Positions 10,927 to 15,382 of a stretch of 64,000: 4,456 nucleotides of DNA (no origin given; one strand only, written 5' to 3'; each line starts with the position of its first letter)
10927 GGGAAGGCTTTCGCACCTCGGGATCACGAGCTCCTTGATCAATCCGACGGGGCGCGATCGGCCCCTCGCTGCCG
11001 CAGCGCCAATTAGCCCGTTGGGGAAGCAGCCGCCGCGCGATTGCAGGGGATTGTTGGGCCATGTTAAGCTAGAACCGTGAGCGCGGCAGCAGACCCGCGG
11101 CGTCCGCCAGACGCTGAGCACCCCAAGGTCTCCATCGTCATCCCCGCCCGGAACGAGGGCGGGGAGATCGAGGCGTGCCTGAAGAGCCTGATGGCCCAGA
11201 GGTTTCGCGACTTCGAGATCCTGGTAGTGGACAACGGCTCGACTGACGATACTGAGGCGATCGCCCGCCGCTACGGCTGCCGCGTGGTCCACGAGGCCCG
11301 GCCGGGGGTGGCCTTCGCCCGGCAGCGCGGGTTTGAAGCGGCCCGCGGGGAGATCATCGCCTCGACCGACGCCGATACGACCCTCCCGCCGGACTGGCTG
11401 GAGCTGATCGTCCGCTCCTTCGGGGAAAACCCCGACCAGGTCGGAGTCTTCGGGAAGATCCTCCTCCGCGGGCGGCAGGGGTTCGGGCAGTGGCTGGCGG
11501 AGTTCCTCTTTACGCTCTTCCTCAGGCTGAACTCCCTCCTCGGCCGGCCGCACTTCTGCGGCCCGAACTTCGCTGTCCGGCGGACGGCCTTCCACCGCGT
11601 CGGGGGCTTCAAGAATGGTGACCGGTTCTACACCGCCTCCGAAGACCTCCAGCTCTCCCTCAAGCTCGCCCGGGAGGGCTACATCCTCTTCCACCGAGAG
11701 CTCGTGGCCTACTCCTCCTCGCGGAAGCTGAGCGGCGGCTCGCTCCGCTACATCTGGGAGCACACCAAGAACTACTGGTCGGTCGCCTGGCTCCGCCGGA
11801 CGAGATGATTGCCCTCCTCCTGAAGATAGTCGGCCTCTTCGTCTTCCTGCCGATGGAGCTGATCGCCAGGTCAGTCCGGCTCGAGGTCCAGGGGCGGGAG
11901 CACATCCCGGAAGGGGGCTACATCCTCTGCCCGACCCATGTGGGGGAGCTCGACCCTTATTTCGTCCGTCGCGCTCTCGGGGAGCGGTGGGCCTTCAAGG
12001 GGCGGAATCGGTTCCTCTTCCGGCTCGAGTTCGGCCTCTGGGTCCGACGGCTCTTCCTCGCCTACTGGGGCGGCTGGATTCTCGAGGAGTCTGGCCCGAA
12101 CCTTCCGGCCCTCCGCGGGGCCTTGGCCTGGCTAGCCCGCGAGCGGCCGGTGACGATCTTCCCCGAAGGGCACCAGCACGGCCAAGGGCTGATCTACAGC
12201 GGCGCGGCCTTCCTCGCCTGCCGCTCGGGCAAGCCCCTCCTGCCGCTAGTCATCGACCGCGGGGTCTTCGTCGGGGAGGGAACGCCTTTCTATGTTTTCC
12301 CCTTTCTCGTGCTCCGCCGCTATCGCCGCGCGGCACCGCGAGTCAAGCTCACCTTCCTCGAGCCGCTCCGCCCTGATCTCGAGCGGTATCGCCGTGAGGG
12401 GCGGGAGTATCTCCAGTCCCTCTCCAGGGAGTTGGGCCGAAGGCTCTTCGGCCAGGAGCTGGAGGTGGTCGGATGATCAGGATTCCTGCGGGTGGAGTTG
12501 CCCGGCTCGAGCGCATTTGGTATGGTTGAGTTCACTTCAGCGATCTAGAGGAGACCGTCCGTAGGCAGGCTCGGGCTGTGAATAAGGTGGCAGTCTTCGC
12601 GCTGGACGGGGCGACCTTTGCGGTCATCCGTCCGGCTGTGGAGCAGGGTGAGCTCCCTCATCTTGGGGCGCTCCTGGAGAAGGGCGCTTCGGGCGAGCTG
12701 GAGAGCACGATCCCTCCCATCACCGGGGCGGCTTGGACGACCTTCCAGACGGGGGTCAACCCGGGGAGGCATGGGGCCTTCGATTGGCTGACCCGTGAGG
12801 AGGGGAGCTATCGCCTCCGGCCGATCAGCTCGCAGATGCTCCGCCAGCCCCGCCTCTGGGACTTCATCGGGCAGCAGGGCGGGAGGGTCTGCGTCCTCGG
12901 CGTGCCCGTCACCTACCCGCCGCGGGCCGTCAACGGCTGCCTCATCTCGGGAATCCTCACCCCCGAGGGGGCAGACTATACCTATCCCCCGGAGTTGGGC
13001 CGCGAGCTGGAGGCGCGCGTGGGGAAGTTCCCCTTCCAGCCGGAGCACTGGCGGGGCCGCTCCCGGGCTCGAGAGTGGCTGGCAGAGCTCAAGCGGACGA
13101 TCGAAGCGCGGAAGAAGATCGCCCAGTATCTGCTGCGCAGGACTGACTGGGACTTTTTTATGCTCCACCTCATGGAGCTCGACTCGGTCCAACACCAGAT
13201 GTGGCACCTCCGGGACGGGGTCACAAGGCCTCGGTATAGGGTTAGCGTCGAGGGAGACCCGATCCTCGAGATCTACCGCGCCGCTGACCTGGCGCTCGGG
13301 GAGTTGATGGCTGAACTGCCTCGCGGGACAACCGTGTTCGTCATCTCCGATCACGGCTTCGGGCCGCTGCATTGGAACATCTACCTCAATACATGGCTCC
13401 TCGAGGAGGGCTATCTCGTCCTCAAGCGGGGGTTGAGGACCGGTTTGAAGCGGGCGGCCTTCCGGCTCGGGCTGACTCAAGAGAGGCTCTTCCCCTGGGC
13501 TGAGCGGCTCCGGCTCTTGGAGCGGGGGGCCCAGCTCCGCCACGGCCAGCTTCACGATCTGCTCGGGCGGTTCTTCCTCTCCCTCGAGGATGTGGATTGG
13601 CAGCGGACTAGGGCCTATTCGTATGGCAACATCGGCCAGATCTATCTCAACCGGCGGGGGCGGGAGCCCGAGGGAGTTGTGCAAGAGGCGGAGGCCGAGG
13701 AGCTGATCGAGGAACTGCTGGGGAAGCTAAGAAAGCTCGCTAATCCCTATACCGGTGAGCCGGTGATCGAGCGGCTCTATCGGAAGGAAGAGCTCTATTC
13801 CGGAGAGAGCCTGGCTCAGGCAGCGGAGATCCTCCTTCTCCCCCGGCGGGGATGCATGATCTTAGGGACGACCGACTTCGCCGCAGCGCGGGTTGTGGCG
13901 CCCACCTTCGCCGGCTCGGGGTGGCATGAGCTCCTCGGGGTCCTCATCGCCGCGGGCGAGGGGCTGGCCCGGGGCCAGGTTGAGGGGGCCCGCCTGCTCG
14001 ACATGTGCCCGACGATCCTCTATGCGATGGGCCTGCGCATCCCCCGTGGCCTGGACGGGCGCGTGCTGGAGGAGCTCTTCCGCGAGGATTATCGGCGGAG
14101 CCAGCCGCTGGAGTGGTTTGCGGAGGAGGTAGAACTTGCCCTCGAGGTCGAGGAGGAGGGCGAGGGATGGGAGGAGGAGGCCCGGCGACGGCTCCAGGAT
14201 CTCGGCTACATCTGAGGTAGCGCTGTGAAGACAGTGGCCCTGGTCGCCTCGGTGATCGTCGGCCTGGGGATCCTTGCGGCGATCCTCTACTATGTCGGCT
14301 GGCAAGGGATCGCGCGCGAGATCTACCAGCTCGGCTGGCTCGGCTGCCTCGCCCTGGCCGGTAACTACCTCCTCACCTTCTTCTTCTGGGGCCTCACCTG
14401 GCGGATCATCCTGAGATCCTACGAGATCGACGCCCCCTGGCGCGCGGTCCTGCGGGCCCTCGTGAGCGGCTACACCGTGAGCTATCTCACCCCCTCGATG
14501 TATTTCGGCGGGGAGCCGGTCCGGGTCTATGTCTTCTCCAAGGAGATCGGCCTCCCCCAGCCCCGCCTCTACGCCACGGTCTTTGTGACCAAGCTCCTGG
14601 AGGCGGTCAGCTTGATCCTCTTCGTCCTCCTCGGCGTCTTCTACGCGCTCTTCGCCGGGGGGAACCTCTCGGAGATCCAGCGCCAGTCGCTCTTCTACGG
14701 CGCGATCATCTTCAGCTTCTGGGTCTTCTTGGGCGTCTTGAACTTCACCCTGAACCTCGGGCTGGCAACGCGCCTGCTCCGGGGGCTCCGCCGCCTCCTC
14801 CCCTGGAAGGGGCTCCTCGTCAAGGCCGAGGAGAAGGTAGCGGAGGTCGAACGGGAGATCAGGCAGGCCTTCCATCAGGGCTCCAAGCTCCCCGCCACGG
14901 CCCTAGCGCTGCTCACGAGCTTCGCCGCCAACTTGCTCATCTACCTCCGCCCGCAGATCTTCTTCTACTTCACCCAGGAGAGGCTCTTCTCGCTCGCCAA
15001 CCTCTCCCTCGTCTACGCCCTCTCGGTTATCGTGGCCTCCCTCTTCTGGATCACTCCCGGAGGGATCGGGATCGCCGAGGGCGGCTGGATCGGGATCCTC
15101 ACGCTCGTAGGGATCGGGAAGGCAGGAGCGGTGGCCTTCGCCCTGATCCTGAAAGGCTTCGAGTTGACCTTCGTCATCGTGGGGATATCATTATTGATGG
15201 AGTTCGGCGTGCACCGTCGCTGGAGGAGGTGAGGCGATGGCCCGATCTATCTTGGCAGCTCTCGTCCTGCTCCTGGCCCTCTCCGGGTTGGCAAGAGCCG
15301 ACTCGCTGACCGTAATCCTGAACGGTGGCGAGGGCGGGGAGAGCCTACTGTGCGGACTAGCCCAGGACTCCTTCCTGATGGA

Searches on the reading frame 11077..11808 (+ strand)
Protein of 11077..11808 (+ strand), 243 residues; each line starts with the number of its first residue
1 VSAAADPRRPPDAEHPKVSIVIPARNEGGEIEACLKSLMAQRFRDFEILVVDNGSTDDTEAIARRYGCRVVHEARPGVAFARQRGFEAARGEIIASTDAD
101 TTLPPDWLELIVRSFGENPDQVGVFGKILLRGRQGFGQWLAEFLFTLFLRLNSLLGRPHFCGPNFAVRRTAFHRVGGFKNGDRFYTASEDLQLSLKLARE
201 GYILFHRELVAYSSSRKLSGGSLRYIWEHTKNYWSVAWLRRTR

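Call 66: search_protein_families(library=pfam, proteins=[window:11077-11808:+], max_evalue=0.00001)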
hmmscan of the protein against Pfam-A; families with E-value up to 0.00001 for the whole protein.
window:11077-11808:+ (243 aa): 5 families
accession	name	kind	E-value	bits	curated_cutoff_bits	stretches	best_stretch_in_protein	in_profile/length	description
PF00535.33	Glycos_transf_2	-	9.7e-34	117.2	23.3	1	19-175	1-167/168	Glycosyl transferase family 2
PF13641.12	Glyco_tranf_2_3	-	1.6e-13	51.6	27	1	16-208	1-206/230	Glycosyltransferase like family 2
PF13632.12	Glyco_trans_2_3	-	1.1e-10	42.1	27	1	94-207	2-116/198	Glycosyl transferase family group 2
PF10111.15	Glyco_tranf_2_2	-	3.2e-09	37.1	27.3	1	19-200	1-202/276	Glycosyltransferase like family 2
PF13506.12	Glyco_transf_21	-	2.7e-07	30.6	21.7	1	83-229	23-168/174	Glycosyl transferase family 21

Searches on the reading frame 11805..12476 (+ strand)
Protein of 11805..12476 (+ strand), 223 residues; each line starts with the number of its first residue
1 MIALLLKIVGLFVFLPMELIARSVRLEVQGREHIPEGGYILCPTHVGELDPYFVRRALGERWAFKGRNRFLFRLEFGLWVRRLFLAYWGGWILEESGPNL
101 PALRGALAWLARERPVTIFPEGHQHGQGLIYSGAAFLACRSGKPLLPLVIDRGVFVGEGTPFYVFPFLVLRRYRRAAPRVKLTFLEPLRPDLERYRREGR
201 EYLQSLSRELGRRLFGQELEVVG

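Call 66: search_protein_families(library=pfam, proteins=[window:11805-12476:+], max_evalue=0.00001)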
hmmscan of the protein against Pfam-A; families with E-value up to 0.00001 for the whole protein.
window:11805-12476:+ (223 aa): 1 family
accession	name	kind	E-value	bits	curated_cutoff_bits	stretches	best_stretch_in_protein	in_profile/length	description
PF01553.26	Acyltransferase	-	1.9e-06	28.2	23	1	25-150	1-131/132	Acyltransferase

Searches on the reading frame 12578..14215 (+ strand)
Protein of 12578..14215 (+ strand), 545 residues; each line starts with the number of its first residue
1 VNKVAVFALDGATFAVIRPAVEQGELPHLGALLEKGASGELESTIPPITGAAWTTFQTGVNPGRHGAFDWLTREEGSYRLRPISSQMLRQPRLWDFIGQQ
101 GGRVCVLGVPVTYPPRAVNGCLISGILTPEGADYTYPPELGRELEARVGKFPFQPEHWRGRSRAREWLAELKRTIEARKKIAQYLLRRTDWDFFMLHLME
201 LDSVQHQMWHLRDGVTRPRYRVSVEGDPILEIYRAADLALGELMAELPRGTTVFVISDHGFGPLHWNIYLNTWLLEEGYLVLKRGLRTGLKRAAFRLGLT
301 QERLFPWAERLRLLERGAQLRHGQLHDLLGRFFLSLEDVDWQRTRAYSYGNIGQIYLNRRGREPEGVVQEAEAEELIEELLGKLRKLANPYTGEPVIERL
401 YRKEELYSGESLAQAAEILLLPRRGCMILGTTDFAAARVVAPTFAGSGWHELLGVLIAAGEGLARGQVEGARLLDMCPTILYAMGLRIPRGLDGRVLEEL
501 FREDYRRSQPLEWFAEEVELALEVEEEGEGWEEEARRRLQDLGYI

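Call 67: search_protein_families(library=pfam, proteins=[window:12578-14215:+], max_evalue=0.00001)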
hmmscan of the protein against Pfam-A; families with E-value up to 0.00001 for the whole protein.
window:12578-14215:+ (545 aa): 1 family
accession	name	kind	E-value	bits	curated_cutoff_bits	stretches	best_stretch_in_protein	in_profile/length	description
PF01663.27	Phosphodiest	-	7.5e-41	141.3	23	1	4-430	1-325/342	Type I phosphodiesterase / nucleotide pyrophosphatase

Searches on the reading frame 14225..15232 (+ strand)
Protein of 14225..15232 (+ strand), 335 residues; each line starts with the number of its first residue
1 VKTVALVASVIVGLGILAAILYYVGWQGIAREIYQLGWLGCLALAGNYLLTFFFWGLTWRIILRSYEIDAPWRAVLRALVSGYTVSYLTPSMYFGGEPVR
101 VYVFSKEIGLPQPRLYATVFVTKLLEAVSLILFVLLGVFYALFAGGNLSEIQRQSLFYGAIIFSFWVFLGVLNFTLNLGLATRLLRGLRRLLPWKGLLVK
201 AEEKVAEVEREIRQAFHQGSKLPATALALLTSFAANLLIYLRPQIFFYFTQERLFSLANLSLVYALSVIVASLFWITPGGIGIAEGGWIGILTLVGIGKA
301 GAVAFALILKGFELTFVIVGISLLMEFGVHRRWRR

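Call 67: search_protein_families(library=pfam, proteins=[window:14225-15232:+], max_evalue=0.00001)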
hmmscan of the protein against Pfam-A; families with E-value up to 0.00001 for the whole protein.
window:14225-15232:+ (335 aa): 1 family
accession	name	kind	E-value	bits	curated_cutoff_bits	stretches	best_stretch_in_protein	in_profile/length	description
PF03706.18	LPG_synthase_TM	-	1.2e-32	114.1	33.4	1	10-318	1-299/302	Lysylphosphatidylglycerol synthase TM region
